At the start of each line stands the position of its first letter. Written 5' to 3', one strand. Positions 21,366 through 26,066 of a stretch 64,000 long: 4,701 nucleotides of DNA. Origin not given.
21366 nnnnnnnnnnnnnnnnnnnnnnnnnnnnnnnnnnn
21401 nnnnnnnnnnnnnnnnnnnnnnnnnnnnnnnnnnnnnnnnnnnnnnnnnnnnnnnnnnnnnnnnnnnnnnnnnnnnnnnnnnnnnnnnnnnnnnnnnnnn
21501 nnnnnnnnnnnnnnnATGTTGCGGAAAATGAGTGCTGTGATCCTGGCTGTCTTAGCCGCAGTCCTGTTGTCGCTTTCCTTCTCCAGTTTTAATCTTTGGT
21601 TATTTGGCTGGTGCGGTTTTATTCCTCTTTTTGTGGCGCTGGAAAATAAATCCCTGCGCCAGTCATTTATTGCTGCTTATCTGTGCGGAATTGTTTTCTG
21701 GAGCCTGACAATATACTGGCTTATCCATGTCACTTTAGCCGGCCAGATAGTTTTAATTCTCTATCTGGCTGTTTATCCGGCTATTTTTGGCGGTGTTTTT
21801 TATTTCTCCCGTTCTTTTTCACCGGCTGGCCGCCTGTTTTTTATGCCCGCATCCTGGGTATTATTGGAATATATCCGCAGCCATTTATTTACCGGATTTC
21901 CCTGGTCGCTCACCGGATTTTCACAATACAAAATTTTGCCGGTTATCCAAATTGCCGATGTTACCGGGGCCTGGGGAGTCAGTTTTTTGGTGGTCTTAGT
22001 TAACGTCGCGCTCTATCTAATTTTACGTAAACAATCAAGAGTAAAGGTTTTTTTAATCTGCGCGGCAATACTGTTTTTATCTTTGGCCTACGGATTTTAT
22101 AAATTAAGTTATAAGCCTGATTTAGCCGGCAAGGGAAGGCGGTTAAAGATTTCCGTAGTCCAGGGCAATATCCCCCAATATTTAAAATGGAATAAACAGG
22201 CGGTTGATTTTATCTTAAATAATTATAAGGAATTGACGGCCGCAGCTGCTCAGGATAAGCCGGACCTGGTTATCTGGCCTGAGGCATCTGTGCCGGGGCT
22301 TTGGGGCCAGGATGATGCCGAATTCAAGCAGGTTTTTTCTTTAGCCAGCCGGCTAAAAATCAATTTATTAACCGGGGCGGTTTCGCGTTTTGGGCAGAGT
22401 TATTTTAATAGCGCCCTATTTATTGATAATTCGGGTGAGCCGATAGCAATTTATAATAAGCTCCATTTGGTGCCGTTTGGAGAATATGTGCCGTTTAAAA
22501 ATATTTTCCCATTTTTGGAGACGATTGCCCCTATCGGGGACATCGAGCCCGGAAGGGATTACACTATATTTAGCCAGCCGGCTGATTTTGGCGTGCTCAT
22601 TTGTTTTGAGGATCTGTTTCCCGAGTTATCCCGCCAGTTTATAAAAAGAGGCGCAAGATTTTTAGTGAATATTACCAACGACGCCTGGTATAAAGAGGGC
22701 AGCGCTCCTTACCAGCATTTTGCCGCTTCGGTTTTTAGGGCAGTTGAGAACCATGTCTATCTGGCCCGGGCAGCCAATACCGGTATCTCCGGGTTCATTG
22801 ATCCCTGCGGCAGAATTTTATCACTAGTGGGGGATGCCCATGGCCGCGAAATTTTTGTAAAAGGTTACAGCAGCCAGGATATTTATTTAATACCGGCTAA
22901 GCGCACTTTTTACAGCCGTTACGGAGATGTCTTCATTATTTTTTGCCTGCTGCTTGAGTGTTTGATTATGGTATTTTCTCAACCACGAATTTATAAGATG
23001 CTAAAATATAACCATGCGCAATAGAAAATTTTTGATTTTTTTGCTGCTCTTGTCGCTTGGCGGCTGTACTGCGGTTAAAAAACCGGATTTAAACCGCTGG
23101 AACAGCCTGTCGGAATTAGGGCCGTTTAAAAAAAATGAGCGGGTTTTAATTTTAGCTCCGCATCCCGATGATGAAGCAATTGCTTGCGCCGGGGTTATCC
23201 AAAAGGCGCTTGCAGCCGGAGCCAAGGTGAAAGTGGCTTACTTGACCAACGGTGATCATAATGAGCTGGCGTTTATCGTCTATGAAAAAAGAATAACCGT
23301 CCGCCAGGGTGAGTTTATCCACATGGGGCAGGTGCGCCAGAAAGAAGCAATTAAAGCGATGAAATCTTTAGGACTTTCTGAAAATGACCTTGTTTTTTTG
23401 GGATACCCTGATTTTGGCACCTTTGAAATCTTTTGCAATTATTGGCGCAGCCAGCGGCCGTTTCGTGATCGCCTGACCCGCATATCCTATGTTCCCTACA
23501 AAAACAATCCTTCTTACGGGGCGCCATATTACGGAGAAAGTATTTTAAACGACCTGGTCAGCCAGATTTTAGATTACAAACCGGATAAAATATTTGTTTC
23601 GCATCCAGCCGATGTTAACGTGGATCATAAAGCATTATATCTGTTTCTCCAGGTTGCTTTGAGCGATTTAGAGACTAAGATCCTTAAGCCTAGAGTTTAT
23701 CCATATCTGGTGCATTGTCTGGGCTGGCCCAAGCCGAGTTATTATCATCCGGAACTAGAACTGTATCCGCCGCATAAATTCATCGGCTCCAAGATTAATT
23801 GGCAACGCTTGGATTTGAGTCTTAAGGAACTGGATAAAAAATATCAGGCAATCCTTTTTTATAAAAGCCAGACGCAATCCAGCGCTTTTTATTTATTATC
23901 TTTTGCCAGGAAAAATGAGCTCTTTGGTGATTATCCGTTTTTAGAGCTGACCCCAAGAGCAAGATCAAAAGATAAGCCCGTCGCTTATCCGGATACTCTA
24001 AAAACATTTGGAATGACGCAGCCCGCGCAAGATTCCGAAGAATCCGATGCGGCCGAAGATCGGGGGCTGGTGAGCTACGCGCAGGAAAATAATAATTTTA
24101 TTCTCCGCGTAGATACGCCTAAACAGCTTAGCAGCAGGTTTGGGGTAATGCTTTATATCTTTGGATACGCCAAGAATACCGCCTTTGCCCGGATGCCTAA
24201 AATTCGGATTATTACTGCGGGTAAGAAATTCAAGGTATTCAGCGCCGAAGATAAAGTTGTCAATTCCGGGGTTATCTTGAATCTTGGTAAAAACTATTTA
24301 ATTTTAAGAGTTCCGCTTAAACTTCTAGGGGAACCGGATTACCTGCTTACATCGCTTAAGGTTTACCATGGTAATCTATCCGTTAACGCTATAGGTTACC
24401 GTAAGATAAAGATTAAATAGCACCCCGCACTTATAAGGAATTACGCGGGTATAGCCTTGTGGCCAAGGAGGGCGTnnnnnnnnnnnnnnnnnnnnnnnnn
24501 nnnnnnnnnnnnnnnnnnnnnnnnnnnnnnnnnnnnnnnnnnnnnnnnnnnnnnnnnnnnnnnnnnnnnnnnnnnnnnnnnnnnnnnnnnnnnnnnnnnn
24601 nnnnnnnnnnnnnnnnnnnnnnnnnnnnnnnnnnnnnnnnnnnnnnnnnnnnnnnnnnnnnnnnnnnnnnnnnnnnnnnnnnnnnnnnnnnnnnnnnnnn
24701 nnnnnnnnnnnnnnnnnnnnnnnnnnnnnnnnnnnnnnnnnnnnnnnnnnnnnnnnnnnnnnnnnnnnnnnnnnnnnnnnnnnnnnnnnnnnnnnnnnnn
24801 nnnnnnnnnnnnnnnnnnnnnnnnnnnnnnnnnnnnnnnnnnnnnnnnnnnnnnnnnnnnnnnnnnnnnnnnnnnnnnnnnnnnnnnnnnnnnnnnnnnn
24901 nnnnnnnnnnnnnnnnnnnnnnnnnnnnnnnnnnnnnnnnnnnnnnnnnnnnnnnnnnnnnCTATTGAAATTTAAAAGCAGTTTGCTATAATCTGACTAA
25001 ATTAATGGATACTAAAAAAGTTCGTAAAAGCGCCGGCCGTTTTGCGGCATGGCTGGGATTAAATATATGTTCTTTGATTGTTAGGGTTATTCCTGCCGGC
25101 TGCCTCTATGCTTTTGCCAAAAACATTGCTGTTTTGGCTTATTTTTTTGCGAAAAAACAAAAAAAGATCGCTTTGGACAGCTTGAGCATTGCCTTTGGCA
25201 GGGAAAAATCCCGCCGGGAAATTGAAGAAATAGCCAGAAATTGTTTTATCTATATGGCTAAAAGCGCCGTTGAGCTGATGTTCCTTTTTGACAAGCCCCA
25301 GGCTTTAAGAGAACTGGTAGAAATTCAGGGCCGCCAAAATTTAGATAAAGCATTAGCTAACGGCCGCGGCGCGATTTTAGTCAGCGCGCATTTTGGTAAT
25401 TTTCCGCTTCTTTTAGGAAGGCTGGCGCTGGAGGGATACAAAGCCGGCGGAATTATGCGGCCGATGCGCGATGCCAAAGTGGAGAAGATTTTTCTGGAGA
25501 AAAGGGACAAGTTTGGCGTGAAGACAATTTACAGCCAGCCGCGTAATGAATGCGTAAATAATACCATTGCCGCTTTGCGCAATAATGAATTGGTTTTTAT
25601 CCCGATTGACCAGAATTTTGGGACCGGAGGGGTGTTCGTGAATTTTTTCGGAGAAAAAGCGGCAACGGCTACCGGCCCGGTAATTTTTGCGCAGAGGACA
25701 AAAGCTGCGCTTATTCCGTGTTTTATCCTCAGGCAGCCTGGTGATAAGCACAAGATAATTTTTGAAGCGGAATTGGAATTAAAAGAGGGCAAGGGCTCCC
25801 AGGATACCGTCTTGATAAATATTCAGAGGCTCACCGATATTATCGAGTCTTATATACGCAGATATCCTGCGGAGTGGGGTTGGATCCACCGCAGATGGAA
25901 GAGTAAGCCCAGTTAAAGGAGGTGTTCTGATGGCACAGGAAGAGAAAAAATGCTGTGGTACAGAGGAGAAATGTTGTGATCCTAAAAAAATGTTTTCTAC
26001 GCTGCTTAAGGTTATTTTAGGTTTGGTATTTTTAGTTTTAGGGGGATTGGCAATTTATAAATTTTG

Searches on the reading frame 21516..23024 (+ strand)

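Call 90: search_protein_families(library=pfam, proteins=[window:21516-23024:+], max_evalue=0.00001)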
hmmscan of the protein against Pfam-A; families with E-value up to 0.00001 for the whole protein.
window:21516-23024:+ (502 aa): 2 families
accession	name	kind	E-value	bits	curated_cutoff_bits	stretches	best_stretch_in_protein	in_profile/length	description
PF20154.4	LNT_N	-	9.3e-39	133.6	27.1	1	14-165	1-159/159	Apolipoprotein N-acyltransferase N-terminal domain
PF00795.27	CN_hydrolase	-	9e-34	117.4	23.2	1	211-438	1-234/256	Carbon-nitrogen hydrolase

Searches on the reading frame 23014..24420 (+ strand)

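Call 90: search_protein_families(library=pfam, proteins=[window:23014-24420:+], max_evalue=0.00001)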
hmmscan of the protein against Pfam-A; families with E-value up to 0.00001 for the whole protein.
window:23014-24420:+ (468 aa): 1 family
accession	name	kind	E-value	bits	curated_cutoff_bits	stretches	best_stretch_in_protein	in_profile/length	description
PF02585.22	PIG-L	-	6.2e-25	88.6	28.2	1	45-213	1-126/129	GlcNAc-PI de-N-acetylase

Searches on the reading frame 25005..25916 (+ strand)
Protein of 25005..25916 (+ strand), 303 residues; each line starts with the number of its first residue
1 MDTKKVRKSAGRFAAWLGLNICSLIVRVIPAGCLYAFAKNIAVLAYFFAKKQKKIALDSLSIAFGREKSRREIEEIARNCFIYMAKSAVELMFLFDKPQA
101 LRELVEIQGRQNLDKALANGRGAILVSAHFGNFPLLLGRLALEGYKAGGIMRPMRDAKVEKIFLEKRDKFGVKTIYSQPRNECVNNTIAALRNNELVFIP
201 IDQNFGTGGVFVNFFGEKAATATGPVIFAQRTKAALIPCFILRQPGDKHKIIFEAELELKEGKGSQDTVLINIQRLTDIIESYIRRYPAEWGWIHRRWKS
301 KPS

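Call 90: search_protein_families(library=pfam, proteins=[window:25005-25916:+], max_evalue=0.00001)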
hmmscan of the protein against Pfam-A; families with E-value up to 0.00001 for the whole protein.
window:25005-25916:+ (303 aa): 1 family
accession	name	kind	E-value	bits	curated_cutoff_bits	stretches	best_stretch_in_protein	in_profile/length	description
PF03279.18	Lip_A_acyltrans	-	3.9e-51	174.4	22.3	1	9-299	10-294/295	Bacterial lipid A biosynthesis acyltransferase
